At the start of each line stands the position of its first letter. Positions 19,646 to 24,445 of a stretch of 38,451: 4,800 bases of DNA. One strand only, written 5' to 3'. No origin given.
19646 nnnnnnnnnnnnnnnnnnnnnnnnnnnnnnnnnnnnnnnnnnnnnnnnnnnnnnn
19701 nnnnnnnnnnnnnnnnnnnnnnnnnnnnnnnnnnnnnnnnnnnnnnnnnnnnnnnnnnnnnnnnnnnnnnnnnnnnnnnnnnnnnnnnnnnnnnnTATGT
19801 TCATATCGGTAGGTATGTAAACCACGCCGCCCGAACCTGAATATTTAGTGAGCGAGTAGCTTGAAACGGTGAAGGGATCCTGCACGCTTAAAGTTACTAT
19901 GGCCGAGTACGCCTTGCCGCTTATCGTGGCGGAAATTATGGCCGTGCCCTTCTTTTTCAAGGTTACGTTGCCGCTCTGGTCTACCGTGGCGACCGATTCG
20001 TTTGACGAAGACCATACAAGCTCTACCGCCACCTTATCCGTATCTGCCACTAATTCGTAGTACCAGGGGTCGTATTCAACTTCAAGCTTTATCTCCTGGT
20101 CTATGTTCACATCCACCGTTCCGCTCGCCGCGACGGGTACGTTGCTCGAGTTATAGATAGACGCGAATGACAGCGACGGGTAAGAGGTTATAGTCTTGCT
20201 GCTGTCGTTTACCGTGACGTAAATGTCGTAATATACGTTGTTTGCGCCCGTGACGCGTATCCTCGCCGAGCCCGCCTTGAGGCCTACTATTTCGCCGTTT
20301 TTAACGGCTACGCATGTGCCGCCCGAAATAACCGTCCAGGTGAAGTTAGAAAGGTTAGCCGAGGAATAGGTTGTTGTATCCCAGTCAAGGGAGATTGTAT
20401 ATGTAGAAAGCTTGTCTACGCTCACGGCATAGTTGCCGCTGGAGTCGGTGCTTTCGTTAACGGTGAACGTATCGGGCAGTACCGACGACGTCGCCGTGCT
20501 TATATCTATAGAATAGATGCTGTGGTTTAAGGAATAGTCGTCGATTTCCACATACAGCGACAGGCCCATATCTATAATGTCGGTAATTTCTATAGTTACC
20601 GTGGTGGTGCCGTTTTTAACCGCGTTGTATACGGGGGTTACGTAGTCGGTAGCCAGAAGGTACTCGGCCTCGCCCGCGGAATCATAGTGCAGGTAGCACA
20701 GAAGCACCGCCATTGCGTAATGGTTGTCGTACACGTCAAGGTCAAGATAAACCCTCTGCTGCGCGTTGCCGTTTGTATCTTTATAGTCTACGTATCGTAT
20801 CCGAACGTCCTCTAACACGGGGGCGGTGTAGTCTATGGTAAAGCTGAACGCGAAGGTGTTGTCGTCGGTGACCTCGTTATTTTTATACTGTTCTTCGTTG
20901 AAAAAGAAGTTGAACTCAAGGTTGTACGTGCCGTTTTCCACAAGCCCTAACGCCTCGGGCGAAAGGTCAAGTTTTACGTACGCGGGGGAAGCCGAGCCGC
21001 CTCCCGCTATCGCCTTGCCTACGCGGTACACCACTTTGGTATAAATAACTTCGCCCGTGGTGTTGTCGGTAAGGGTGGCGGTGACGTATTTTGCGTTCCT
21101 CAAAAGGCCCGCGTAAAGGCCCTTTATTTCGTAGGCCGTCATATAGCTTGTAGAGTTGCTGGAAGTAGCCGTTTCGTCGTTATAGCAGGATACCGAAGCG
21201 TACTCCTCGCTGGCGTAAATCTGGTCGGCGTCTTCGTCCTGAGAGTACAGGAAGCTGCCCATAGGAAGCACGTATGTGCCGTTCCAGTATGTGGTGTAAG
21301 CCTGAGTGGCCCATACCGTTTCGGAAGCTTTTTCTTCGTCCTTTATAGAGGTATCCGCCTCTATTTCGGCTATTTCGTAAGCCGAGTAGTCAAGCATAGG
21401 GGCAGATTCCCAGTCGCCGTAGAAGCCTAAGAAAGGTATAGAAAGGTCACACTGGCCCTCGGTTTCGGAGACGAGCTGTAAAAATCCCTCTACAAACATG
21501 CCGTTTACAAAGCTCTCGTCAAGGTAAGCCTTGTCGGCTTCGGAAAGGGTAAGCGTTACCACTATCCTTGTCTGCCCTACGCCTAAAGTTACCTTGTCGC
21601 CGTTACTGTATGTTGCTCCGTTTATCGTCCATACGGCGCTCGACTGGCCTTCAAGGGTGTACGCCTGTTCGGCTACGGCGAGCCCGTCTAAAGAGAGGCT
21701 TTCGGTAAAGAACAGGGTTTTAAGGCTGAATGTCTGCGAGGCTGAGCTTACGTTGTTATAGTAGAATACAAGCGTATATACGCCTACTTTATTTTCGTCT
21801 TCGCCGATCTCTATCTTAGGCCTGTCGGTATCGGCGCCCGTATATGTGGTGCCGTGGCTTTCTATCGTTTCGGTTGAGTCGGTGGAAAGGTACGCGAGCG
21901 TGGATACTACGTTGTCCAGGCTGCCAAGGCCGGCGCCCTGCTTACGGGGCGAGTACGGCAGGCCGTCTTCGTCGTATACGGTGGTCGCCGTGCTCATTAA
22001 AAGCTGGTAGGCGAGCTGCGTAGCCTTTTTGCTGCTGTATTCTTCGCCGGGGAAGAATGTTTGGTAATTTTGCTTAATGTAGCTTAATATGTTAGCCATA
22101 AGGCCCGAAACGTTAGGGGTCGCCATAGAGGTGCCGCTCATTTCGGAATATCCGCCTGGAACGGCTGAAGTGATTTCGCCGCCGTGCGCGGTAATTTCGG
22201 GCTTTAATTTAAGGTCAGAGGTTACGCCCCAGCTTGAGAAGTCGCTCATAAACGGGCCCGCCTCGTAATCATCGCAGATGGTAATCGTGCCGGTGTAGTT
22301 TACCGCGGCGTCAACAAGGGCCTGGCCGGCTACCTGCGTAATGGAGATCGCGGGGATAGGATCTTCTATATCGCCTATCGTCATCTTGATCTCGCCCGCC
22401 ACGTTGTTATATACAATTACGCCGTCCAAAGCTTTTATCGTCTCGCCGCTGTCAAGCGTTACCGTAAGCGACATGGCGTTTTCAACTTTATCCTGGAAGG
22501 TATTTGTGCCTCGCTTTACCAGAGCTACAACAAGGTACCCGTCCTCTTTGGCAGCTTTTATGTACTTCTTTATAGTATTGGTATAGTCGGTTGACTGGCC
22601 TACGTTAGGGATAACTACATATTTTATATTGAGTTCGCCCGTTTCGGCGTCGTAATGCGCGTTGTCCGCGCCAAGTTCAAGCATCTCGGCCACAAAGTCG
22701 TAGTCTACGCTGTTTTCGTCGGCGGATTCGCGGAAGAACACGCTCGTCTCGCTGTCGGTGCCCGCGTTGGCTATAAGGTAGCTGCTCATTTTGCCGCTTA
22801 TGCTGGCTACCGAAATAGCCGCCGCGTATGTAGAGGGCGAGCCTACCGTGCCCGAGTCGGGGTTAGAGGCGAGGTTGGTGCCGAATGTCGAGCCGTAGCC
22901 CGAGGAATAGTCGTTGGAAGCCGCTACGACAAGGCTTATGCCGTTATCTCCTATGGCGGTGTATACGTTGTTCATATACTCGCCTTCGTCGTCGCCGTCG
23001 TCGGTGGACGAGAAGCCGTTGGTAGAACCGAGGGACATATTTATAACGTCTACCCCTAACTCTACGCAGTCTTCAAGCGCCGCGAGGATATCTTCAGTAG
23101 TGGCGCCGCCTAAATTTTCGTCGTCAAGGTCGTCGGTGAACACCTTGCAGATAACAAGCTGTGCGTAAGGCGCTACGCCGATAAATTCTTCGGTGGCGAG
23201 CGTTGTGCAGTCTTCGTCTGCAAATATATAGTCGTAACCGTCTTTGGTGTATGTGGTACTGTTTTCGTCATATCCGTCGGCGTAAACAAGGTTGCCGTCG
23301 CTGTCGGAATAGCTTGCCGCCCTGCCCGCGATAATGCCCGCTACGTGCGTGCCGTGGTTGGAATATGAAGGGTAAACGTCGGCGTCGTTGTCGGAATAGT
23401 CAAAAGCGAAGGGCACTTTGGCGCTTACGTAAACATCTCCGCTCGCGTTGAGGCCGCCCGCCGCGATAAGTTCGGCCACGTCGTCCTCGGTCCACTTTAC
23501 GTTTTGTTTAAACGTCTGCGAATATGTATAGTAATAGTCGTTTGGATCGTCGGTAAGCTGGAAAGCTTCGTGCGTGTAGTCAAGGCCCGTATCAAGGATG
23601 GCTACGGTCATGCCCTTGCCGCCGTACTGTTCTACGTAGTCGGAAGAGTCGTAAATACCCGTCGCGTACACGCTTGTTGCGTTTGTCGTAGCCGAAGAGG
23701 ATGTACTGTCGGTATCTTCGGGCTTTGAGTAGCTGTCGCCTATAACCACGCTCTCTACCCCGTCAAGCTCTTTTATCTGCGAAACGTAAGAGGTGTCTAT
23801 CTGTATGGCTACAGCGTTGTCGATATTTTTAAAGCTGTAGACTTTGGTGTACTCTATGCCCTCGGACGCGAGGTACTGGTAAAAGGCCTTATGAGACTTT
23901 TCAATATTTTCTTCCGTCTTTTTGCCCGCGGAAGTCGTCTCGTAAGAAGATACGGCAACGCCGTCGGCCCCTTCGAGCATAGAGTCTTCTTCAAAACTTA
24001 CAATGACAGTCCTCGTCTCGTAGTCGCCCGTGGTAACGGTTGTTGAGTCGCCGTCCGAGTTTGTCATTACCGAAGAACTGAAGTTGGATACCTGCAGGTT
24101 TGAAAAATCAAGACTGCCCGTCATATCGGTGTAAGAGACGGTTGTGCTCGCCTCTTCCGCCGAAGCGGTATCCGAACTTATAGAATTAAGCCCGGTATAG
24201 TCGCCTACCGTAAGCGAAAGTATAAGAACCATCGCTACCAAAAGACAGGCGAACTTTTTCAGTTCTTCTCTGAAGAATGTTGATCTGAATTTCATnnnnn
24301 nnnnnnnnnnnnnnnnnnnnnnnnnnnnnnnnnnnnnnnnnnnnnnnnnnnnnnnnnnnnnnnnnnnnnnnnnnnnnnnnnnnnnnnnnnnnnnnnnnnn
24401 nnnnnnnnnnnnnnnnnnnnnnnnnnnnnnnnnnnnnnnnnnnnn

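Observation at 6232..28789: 22.5-kb co-directional block coupling giant surface proteins and a CEP-like subtilase to an Opp-type peptide importer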

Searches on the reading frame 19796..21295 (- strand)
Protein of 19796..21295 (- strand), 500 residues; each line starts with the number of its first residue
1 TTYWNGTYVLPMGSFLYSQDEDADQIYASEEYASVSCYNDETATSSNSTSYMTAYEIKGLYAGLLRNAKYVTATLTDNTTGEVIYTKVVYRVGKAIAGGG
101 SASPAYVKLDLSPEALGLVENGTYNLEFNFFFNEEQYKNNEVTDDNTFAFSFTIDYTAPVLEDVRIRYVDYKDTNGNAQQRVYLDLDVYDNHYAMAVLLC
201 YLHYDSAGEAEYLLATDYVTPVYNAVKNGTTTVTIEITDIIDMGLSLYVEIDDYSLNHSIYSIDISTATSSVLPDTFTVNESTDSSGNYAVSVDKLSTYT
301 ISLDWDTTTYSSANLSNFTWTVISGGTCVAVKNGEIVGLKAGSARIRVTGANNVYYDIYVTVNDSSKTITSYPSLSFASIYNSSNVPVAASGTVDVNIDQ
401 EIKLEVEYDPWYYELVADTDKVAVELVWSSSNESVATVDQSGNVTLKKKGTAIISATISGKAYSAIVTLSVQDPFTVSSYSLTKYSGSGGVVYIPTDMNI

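Call 61: find_related_loci(query=A4, collection=metagenome_contigs, flank=10000)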
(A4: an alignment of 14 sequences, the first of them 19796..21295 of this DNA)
Query A4 (500 aa) in metagenome_contigs; peptide patterns used: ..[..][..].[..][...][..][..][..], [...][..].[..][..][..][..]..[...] (x = any residue, [..] = any of these).
281 stretches matched a pattern; 55 encode a relative of the query (tblastn E <= 1e-3); 55 distinct loci.
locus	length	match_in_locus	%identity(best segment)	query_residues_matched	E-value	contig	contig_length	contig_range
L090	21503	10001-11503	46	2-500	3e-128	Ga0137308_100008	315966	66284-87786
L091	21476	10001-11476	47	2-500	2e-126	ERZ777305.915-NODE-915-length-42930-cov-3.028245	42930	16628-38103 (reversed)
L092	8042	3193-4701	45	1-500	3e-126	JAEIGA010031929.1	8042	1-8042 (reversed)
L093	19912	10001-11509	43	1-500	4e-109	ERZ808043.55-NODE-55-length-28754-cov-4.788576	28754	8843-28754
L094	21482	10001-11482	42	2-500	4e-108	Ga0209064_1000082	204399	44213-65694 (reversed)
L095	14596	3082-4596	41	2-500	1e-102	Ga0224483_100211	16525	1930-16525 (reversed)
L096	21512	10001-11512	33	3-500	1e-68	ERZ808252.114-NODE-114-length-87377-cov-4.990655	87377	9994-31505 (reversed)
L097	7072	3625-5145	33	3-500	2e-68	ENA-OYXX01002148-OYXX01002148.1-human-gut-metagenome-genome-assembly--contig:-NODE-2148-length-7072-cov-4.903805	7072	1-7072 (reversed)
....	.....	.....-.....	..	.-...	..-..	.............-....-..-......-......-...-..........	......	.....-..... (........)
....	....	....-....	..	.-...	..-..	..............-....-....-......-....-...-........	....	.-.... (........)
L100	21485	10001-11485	32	3-500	8e-68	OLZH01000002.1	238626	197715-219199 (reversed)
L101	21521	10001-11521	33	3-500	2e-67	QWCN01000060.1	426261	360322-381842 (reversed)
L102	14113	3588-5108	33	3-500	2e-67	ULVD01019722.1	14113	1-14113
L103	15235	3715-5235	33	3-500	2e-67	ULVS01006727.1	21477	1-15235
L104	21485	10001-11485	32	3-500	2e-67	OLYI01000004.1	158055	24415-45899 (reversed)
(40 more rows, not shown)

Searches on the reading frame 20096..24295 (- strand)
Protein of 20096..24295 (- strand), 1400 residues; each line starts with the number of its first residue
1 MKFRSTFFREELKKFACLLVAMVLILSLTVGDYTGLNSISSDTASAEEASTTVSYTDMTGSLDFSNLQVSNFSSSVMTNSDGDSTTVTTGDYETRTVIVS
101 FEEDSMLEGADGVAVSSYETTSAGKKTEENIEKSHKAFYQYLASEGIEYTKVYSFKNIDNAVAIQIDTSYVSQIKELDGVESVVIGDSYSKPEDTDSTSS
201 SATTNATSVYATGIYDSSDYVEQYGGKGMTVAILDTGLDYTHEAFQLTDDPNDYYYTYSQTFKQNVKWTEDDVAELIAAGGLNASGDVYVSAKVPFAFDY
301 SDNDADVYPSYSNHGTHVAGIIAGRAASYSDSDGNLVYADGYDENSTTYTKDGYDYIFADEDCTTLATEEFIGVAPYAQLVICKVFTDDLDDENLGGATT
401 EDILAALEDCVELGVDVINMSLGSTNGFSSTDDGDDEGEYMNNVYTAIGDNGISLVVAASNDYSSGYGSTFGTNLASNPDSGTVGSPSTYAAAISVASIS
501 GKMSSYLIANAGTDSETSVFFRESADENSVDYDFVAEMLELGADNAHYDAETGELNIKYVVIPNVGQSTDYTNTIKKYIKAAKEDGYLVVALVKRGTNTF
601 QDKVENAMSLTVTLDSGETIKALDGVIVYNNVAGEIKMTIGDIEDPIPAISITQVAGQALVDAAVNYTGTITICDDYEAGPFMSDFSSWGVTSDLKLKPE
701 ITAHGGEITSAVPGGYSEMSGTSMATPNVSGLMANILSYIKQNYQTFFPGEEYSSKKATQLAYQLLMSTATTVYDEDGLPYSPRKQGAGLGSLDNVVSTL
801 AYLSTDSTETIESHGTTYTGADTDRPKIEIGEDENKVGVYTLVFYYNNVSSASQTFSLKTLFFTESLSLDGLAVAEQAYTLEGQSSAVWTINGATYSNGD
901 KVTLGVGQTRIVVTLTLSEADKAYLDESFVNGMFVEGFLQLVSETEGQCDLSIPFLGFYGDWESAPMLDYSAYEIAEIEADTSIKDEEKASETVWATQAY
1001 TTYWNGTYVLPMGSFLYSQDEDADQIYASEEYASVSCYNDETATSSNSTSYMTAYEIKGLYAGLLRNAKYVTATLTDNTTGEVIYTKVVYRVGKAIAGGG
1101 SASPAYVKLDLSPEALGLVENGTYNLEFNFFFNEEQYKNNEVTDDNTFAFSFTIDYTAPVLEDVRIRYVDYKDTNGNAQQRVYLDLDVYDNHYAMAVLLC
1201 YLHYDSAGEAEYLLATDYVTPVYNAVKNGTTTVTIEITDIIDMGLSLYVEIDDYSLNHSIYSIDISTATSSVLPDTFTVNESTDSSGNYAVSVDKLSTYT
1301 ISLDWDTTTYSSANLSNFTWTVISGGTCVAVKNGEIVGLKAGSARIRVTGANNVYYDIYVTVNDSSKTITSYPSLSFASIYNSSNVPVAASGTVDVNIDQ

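Call 36: search_solved_structures(query=window:20096-24295:-, max_evalue=0.00001)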
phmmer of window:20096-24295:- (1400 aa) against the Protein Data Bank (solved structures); distinct sequences matched with E-value up to 0.00001: 28.
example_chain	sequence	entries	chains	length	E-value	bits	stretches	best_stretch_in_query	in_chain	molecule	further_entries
7edd_A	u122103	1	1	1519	3.7e-48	167.2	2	368-977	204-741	C5a peptidase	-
5xya_A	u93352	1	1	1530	8.3e-43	149.5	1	366-977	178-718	Chemokine protease C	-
5xxz_A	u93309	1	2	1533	1.6e-42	148.5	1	364-977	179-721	Chemokine protease C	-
5xyr_A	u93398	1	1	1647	1.7e-42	148.5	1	363-977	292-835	Chemokine protease C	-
6vjb_A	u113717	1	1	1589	2.7e-41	144.5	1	366-977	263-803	Putative cell envelope proteinase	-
31mr_B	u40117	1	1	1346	7.5e-41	143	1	368-977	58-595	Cell envelope proteinase A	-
7yzx_A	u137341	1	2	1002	3.3e-38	134.3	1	589-806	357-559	C5a peptidase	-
3eif_A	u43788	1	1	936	6.3e-38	133.3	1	589-806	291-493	C5a peptidase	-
8bty_A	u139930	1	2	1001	6.4e-38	133.3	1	589-806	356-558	C5a peptidase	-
7bj3_A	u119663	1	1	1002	8.2e-38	133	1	589-806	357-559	C5a peptidase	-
1xf1_A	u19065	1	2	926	1.8e-37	131.8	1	589-806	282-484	C5a peptidase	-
8jmw_A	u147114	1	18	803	8.6e-14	53.4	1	590-793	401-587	S8 family serine peptidase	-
7xr8_A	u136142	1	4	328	6.1e-10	40.6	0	699-745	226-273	Major intracellular serine protease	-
4h6v_A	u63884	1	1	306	5.7e-08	34.1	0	683-743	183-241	Subtilisin-like protein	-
3zxx_A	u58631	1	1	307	6e-08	34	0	683-743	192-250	SUBTILISIN-LIKE PROTEIN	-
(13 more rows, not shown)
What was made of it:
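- On Cell-envelope proteinase (S8 subtilase, lactocepin/C5a-peptidase group): Alignment to SpyCEP and C5a peptidase runs through residue 977 (call 36).
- Closest known: Streptococcal cell-envelope proteinases. Same: They are the closest solved relatives by sequence, E 3.7e-48 to 1e-37 across the catalytic, PA and Fn1 region (call 36).
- The protease's closest solved relatives are streptococcal cell-envelope proteinases (call 36). The closest solved relatives of the protease are virulence-type enzymes with narrow substrates (call 36). The best solved relatives are C5a peptidase, SpyCEP and CspA (call 36).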
